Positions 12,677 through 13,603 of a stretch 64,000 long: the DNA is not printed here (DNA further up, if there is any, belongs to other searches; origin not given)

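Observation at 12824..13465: pckA reads through its normal end into a 209-codon domain of unknown function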

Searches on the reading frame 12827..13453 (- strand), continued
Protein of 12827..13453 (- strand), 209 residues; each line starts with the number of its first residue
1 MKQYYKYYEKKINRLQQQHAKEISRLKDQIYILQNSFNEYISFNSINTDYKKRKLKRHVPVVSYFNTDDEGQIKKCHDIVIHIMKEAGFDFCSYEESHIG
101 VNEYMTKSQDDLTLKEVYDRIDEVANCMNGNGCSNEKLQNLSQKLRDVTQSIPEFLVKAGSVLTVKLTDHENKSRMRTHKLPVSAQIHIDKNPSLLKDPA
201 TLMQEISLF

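Call 37: fold_search(model_id=the predicted structure, library=pdb)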
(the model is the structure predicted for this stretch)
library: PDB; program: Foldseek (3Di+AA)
matches with E <= 10: 1101; with E <= 0.001: 0
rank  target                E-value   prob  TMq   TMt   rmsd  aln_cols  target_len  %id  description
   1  5d0r                  4.4e-03  0.72  0.23  0.13  13.3       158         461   13  Crystal structure of human soluble Adenylyl Cyclase with the inhibitor bithionol (released 2016-03-16)
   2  5m2a_A                8.5e-03  0.60  0.23  0.16  15.2       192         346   11  Structure of a bacterial light-regulated adenylyl cylcase (released 2017-04-05)
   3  5m2a_B                9.5e-03  0.44  0.22  0.16  16.8       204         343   10  Structure of a bacterial light-regulated adenylyl cylcase (released 2017-04-05)
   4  9p2r_B                1.1e-02  0.69  0.26  0.13  15.1       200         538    8  Extended, CYR715-bound state of Manduca sexta soluble guanylate cyclase mutant beta C122S (released 2025-11-12)
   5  5mbc_A                1.3e-02  0.54  0.23  0.16  15.2       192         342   11  Structure of a bacterial light-regulated adenylyl cylcase (released 2017-04-05)
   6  5mbd_A                1.4e-02  0.44  0.22  0.16  16.2       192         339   11  Structure of a bacterial light-regulated adenylyl cylcase (released 2017-04-05)
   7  3c16_B                1.8e-02  0.41  0.24  0.25  13.9       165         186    8  Complex of GS-Alpha with the Catalytic Domains of Mammalian Adenylyl Cyclase: Complex with Adenosine-5'-Triphosphate a (released 2009-02-03)
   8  8hbe_B                2.3e-02  0.21  0.19  0.10  15.5       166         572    7  Structure of human soluble guanylate cyclase in the inactive state at 3.1 angstrom (released 2023-04-19)
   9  1cul_B                2.4e-02  0.44  0.24  0.25  13.3       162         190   14  COMPLEX OF GS-ALPHA WITH THE CATALYTIC DOMAINS OF MAMMALIAN ADENYLYL CYCLASE: COMPLEX WITH 2',5'-DIDEOXY-ADENOSINE 3'- (released 2001-01-10)
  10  3e8o_B                2.7e-02  0.91  0.28  0.48   4.4       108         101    7  CRYSTAL STRUCTURE OF A PUTATIVE ANTIBIOTIC BIOSYNTHESIS MONOOXYGENASE (DR_2100) FROM DEINOCOCCUS RADIODURANS AT 1.40 A (released 2008-09-09)
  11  6jt2_B                2.7e-02  0.23  0.19  0.10  16.7       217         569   10  Structure of human soluble guanylate cyclase in the NO activated state (released 2019-09-04)
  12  2op5_C                2.9e-02  0.72  0.26  0.39   6.1       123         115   10  CRYSTAL STRUCTURE OF A DIMERIC FERREDOXIN-LIKE PROTEIN (JCVI_PEP_1096672785533) FROM UNCULTURED MARINE ORGANISM AT 2.2 (released 2007-02-06)
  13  3lo3_A                3.1e-02  0.84  0.27  0.47   6.1       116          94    8  The crystal structure of a conserved functionally unknown protein from Colwellia psychrerythraea 34H. (released 2010-02-16)
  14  2fiu_A                3.7e-02  0.84  0.26  0.47   6.3       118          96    8  Crystal Structure of the Conserved Protein of Unknown Function ATU0297 from Agrobacterium tumefaciens (released 2006-02-14)
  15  1ab8_B                3.9e-02  0.38  0.24  0.27  13.4       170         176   10  RAT TYPE II ADENYLYL CYCLASE C2 DOMAIN/FORSKOLIN COMPLEX (released 1997-05-15)
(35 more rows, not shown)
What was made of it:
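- On ACT / ferredoxin-like regulatory domains: Foldseek against PDB: best ACT/ferredoxin-like matches at E 0.03-0.1, TM 0.45-0.5 on the target and 0.25-0.3 on the query (call 37).
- Closest known: ACT and other ferredoxin-like regulatory domains at the C-terminus of metabolic enzymes. Same: A C-terminal add-on to a central metabolic enzyme, with a beta-alpha-beta-type core and weak Foldseek matches (call 37).
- Weak Foldseek similarity to ACT and ferredoxin-like regulatory domains (call 37) fits a sensor role as well. The best, though non-significant, Foldseek matches are ferredoxin-like, dimeric alpha+beta barrel and NIPSNAP proteins, the ACT domains of aspartokinases, and class III cyclase domains preceded by a coiled coil (call 37).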

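Call 38: search_protein_families(library=ncbifam, proteins=[P0017, P0018, P0019, P0022, P0023, P0032, P0066, P0110, P0128, P0020], max_evalue=0.01)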
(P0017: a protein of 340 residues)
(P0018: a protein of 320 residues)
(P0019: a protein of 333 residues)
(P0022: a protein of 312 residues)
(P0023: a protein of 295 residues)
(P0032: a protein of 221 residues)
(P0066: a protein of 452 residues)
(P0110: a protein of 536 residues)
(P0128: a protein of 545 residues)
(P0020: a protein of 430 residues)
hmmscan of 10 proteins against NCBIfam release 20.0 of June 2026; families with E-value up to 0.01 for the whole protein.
P0017 (340 aa): 0 families

P0018 (320 aa): 0 families

P0019 (333 aa): 0 families

P0022 (312 aa): 0 families

P0023 (295 aa): 0 families

P0032 (221 aa): 0 families

P0066 (452 aa): 0 families

P0110 (536 aa): 1 family
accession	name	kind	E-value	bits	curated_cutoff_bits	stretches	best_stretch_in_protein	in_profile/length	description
TIGR02173.1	cyt_kin_arch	equivalog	7.9e-06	26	102.1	1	139-230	74-164/169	(d)CMP kinase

P0128 (545 aa): 0 families

P0020 (430 aa): 6 families
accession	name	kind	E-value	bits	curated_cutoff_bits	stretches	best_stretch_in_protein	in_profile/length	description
NF004052.0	PRK05572.1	subfamily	1.7e-07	31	311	1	19-107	11-99/252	SigF/SigG family RNA polymerase sporulation sigma factor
NF006071.0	PRK08215.1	equivalog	3.9e-06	26.7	372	1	22-224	19-212/258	RNA polymerase sporulation sigma factor SigG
TIGR02885.1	spore_sigF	equivalog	4e-06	26.8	321.45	1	30-109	1-80/231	RNA polymerase sporulation sigma factor SigF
TIGR02850.1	spore_sigG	equivalog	9.3e-06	25.3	457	1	22-119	16-111/254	RNA polymerase sporulation sigma factor SigG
NF005693.0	PRK07500.1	equivalog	0.0045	16.2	315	1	21-182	20-173/289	RNA polymerase factor sigma-32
TIGR02937.1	sigma70-ECF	superfamily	0.0092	15.6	42.9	0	41-210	2-106/165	sigma-70 family RNA polymerase sigma factor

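Call 39: search_protein_families(library=padloc, proteins=[window:12827-13453:-, P0017, P0018, P0019, P0022, P0023, P0032, P0066, P0110, P0128], max_evalue=0.01)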
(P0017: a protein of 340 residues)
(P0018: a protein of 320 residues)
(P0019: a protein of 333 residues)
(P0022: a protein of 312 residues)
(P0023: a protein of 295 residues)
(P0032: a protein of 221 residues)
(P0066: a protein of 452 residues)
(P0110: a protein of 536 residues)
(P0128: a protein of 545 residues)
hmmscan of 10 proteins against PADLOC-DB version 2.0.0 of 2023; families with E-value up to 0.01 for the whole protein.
window:12827-13453:- (209 aa): 0 families

P0017 (340 aa): 0 families

P0018 (320 aa): 0 families

P0019 (333 aa): 0 families

P0022 (312 aa): 0 families

P0023 (295 aa): 0 families

P0032 (221 aa): 0 families

P0066 (452 aa): 0 families

P0110 (536 aa): 1 family
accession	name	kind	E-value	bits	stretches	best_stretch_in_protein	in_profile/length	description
PDLC02905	pVip-kinase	-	0.00086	16.6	1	157-235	95-173/474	Viperin-kinase fusion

P0128 (545 aa): 0 families

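Call 43: list_cluster_members(proteins=[P0010, P0017, P0018, P0019, P0022, P0023, P0066, P0110])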
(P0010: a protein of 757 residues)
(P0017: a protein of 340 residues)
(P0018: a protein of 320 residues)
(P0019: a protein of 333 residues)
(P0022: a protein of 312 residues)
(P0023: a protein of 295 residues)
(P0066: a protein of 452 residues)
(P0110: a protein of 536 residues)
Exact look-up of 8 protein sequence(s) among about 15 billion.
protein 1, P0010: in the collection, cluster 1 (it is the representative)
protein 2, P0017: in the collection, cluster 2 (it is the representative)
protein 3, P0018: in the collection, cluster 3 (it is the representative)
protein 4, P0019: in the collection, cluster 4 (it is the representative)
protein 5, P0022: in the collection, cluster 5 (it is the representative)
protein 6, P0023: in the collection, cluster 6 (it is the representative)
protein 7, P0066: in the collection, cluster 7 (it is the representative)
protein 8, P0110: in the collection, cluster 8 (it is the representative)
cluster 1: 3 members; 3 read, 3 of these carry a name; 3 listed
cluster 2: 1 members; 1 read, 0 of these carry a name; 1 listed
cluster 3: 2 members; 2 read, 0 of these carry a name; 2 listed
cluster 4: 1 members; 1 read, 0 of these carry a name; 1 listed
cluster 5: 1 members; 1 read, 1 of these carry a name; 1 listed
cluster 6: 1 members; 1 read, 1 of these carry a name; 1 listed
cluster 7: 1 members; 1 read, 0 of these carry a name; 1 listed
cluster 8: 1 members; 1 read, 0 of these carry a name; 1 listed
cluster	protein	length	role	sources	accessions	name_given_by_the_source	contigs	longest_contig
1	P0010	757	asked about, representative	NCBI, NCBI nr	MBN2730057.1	MAG: phosphoenolpyruvate carboxykinase (ATP) [Bacteroidales bacterium] | phosphoenolpyruvate carboxykinase (ATP) [Bacteroidales bacterium]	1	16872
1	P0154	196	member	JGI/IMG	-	hypothetical protein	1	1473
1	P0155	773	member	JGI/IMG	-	phosphoenolpyruvate carboxykinase (ATP)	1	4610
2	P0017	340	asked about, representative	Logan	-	-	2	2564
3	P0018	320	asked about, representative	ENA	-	-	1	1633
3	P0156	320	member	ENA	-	-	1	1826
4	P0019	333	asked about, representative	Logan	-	-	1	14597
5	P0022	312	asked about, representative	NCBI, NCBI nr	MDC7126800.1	MAG: hypothetical protein PQJ46_14610 [Spirochaetales bacterium] | hypothetical protein [Spirochaetales bacterium]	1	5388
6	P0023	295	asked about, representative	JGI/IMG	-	hypothetical protein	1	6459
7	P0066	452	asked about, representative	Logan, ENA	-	-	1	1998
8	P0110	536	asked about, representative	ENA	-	-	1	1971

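Call 46: find_homologous_proteins(query=A3, max_evalue=0.001)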
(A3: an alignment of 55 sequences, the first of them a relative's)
Query A3 (55 sequences) (340 aa, profile of the alignment): 6 proteins with E <= 0.001 among 8000 candidates.
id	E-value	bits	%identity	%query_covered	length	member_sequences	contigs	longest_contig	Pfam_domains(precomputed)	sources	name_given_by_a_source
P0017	6.7e-97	343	100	100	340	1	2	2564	-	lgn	-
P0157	3.3e-90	321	46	95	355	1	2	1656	-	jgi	jgi:hypothetical protein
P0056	6.8e-84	300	29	64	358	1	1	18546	-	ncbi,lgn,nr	ncbi:MAG: hypothetical protein PSX36_10600 [bacterium]|nr:hypothetical protein [bacterium]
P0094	3.8e-67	245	37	74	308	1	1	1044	-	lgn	-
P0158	1.6e-57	213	34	69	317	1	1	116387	-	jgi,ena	-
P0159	2.0e-53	200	42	53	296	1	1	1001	-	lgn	-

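Call 47: fold_search(model_id=the predicted structure, library=viral)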
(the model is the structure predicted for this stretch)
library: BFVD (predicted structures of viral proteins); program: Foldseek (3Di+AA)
matches with E <= 10: 1011; with E <= 0.001: 0
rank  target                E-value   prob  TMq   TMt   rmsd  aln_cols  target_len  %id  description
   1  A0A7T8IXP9            1.7e-03  0.93  0.26  0.24  11.4       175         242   10  (no name in the UniProt tables at hand)
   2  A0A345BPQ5            8.3e-03  0.51  0.16  0.22  17.0       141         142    8  (no name in the UniProt tables at hand)
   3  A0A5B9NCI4            1.1e-02  0.38  0.20  0.26  16.8       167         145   10  Uncharacterized protein [Stenotrophomonas phage Ponderosa]
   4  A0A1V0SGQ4            1.4e-02  0.57  0.25  0.19  15.3       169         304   15  Translation initiation factor eIF-2 alpha subunit [Hokovirus HKV1]
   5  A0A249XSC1            1.6e-02  0.77  0.25  0.30  14.5       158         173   16  Uncharacterized protein [Mycobacterium phage Phabba]
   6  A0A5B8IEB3            1.6e-02  0.30  0.19  0.26  10.6       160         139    7  YubB ferredoxin-like domain-containing protein [Mimiviridae sp. ChoanoV1]
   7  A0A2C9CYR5            2.7e-02  0.51  0.25  0.28  12.4       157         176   11  Phage protein [Yersinia phage fHe-Yen9-03]
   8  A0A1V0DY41            2.7e-02  0.44  0.24  0.29  11.9       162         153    8  Uncharacterized protein [Dinoroseobacter phage vB_DshS-R5C]
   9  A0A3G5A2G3            2.9e-02  0.69  0.30  0.17  15.0       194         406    9  Response regulator [Harvfovirus sp.]
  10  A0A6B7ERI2            3.4e-02  0.28  0.19  0.22   9.2       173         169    8  (no name in the UniProt tables at hand)
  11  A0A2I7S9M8            3.6e-02  0.54  0.25  0.34   7.7       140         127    7  (no name in the UniProt tables at hand)
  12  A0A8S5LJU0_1          4.3e-02  0.54  0.24  0.07  12.2       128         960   16  Chromosome segregation ATPase [Siphoviridae sp. ct3o911]
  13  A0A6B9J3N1            4.8e-02  0.54  0.25  0.39  11.1       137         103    6  Uncharacterized protein [Rhizobium phage RL2RES]
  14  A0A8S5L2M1            5.4e-02  0.80  0.26  0.42   4.7       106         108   10  Uncharacterized protein [ssRNA phage Gerhypos.3_15]
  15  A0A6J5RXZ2            6.5e-02  0.60  0.27  0.16  14.3       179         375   12  Transglycosylase SLT domain 1 [uncultured Caudovirales phage]
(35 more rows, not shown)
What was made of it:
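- Tried and rejected: Foldseek against PDB and BFVD found nothing at E<=1e-3 (calls 37, 47).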

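Call 48: find_encoding_contigs(protein=P0158, flank=8000, max_places=3)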
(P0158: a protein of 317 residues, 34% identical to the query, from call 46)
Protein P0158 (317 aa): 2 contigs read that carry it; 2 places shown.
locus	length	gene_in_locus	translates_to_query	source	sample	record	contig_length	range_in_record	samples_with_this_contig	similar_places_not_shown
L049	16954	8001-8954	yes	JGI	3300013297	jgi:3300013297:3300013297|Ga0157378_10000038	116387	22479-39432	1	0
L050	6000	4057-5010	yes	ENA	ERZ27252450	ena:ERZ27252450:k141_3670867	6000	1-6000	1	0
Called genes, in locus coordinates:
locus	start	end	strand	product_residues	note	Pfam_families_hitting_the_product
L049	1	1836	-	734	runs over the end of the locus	PF00912:Transgly, PF00905:Transpeptidase, PF06832:BiPBP_C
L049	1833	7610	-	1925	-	PF13205:Big_5 (weak), PF11974:bMG3, PF01835:MG2, PF07703:A2M_BRD, PF00207:A2M, PF07678:TED_complement (faint), PF17973:bMG10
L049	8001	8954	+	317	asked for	-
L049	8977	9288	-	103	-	PF12844:HTH_19 (weak), PF13560:HTH_31 (weak), PF01381:HTH_3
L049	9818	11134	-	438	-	-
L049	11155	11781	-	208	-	PF00072:Response_reg, PF08281:Sigma70_r4_2 (faint), PF00196:GerE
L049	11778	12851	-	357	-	PF07730:HisKA_3, PF02518:HATPase_c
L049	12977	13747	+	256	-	PF12796:Ank_2, PF13857:Ank_5 (weak), PF12796:Ank_2, PF00023:Ank (weak), PF13606:Ank_3 (weak), PF13637:Ank_4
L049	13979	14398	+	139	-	-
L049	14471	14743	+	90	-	PF00578:AhpC-TSA, PF08534:Redoxin (weak)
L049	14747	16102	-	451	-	PF00266:Aminotran_5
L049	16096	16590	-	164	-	PF00581:Rhodanese (faint)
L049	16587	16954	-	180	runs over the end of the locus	PF04143:Sulf_transp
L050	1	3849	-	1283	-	?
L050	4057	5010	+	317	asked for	-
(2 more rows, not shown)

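Call 49: find_encoding_contigs(protein=P0056, flank=8000, max_places=3)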
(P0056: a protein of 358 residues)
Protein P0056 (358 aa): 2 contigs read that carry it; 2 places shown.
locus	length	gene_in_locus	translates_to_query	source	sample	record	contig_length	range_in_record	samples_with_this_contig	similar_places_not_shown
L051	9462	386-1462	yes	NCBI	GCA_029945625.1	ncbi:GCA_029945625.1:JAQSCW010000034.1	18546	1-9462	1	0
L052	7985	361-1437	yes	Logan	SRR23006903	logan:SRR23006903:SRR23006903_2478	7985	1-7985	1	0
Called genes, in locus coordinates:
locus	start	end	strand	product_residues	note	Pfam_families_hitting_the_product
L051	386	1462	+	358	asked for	-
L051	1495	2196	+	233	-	-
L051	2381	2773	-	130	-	-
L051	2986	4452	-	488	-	PF02661:Fic, PF12802:MarR_2 (weak), PF13412:HTH_24 (weak)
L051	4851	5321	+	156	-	PF01381:HTH_3 (weak)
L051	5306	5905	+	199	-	PF02661:Fic (weak)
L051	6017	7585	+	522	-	PF00691:OmpA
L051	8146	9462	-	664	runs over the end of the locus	PF16586:DUF5060 (weak)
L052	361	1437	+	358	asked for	-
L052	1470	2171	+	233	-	-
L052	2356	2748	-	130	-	-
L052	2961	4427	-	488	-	PF02661:Fic, PF12802:MarR_2 (weak), PF13412:HTH_24 (weak)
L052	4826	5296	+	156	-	PF01381:HTH_3 (weak)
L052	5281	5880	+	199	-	PF02661:Fic (weak)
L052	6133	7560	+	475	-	PF00691:OmpA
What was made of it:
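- Stand-alone relatives sit next to HTH_3/XRE and Fic genes in variable regions (calls 48, 49).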

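Call 50: search_solved_structures(query=A1, max_evalue=10)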
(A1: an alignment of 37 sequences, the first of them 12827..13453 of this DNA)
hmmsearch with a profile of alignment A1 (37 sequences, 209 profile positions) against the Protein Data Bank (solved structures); distinct sequences matched with E-value up to 10: 10.
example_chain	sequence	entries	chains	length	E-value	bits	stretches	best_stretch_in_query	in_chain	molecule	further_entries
4c5q_A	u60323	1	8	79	0.12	15.3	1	136-186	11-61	PHOSPHOPROTEIN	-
3zdo_A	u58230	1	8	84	0.13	15.2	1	136-186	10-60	PHOSPHOPROTEIN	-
6h4j_A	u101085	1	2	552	0.2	14.6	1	7-45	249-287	Ubiquitin carboxyl-terminal hydrolase 25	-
6hel_A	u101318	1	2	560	0.2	14.5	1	7-45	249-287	Ubiquitin carboxyl-terminal hydrolase 25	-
6h9m_A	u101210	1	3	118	0.25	14.2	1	94-155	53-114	Coiled-coil domain-containing protein 90B, mitochondrial,General control protein GCN4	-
5o71_A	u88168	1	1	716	0.28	14.1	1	7-45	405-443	Ubiquitin carboxyl-terminal hydrolase 25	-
2gd7_A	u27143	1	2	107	0.39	13.6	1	88-158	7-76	HEXIM1 protein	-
8sk7_X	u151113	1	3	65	0.48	13.3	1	134-185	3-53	HA_20 minibinder (RFdiffusion-designed)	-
3l78_A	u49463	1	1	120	0.56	13.1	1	171-200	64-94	Regulatory protein spx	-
9r1o_A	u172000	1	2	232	1.4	11.8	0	96-163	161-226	sc-apCC-6-DPH-NR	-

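Call 51: search_solved_structures(query=A3, max_evalue=10)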
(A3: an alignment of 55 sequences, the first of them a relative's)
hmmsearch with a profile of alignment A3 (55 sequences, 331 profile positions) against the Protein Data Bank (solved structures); distinct sequences matched with E-value up to 10: 38.
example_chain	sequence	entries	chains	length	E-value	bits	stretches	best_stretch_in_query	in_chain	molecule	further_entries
8qox_B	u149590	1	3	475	0.019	17.3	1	28-109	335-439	Conserved membrane protein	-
6e6a_B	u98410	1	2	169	0.043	16.1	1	13-111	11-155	Inclusion membrane protein A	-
6e7e_A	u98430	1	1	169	0.044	16.1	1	13-111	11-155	Inclusion membrane protein A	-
2yo3_A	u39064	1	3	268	0.064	15.6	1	46-104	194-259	GENERAL CONTROL PROTEIN GCN4, PUTATIVE INNER MEMBRANE PROTEIN, GENERAL CONTROL PROTEIN GCN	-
4xa3_A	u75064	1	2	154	0.097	15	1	23-115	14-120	Gp7-MYH7(1361-1425)-Eb1 chimera protein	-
8ia3_A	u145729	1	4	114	0.1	14.9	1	67-115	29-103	Upstream stimulatory factor 2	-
2mi7_A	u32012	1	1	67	0.11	14.9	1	58-108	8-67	de novo protein a3Y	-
5apz_A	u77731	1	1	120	0.17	14.2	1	9-103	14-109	GENERAL CONTROL PROTEIN GCN4, NOR1 TCAR0761, GENERAL CONTROL PROTEIN GCN4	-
2dq3_A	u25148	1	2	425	0.19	14.1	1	47-116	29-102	Seryl-tRNA synthetase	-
7b5h_AE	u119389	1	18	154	0.19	14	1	37-136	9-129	All3316 protein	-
2lxy_A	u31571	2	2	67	0.22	13.8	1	58-108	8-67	2-mercaptophenol-alpha3C | 4-mercaptophenol-alpha3C protein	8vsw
9yoi_D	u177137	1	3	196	0.28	13.5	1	62-123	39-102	Hemagglutinin HA2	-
1lq7_A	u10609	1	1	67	0.28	13.5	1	58-108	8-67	Alpha3W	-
8p4y_A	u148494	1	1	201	0.36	13.1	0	7-110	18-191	Protein origami triangle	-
2jua_A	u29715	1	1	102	0.37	13.1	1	15-100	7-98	de novo protein S836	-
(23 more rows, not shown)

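Call 52: search_protein_families(library=phrogs, proteins=[window:12827-13453:-, P0017, P0018, P0019, P0022, P0023, P0032, P0056, P0158], max_evalue=0.01)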
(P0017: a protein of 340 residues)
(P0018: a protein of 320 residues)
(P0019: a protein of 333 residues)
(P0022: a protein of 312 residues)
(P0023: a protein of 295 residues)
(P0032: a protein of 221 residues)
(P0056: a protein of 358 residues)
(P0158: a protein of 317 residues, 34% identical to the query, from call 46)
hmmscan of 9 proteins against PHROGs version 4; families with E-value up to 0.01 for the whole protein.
window:12827-13453:- (209 aa): 1 family
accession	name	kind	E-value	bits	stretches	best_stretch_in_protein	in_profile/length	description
phrog_1071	-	other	0.0063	16.9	1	19-67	152-200/223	DNA methyltransferase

P0017 (340 aa): 0 families

P0018 (320 aa): 0 families

P0019 (333 aa): 0 families

P0022 (312 aa): 1 family
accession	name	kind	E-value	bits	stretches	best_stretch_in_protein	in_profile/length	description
phrog_689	-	lysis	0.00086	20.5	0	201-244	10-53/91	holin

P0023 (295 aa): 0 families

P0032 (221 aa): 0 families

P0056 (358 aa): 0 families

P0158 (317 aa): 0 families

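Call 59: find_encoding_contigs(protein=P0019, flank=8000, max_places=2)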
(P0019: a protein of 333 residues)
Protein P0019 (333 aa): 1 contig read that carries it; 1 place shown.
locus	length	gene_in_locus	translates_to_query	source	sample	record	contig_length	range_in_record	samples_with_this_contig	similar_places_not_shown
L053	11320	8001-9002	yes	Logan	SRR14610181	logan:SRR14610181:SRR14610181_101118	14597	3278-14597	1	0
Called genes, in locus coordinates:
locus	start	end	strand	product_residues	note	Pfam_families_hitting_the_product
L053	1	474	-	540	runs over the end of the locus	PF07969:Amidohydro_3 (faint), PF01979:Amidohydro_1, PF13382:Adenine_deam_C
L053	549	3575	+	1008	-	PF01636:APH, PF01551:Peptidase_M23, PF00202:Aminotran_3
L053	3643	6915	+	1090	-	PF00930:DPPIV_N (faint), PF26549:Tricorn_N, PF26550:Tricorn_2nd, PF07676:PD40 (weak), PF26549:Tricorn_N, PF01979:Amidohydro_1, PF07969:Amidohydro_3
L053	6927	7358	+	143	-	PF14534:DUF4440 (weak)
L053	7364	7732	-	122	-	PF04480:DUF559, PF18741:MTES_1575 (weak)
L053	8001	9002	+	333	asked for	-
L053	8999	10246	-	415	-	PF00070:Pyr_redox (weak), PF00890:FAD_binding_2 (faint), PF01266:DAO, PF03486:HI0933_like (faint), PF07992:Pyr_redox_2 (faint), PF13450:NAD_binding_8 (weak), PF13738:Pyr_redox_3 (faint)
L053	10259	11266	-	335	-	PF05544:Pro_racemase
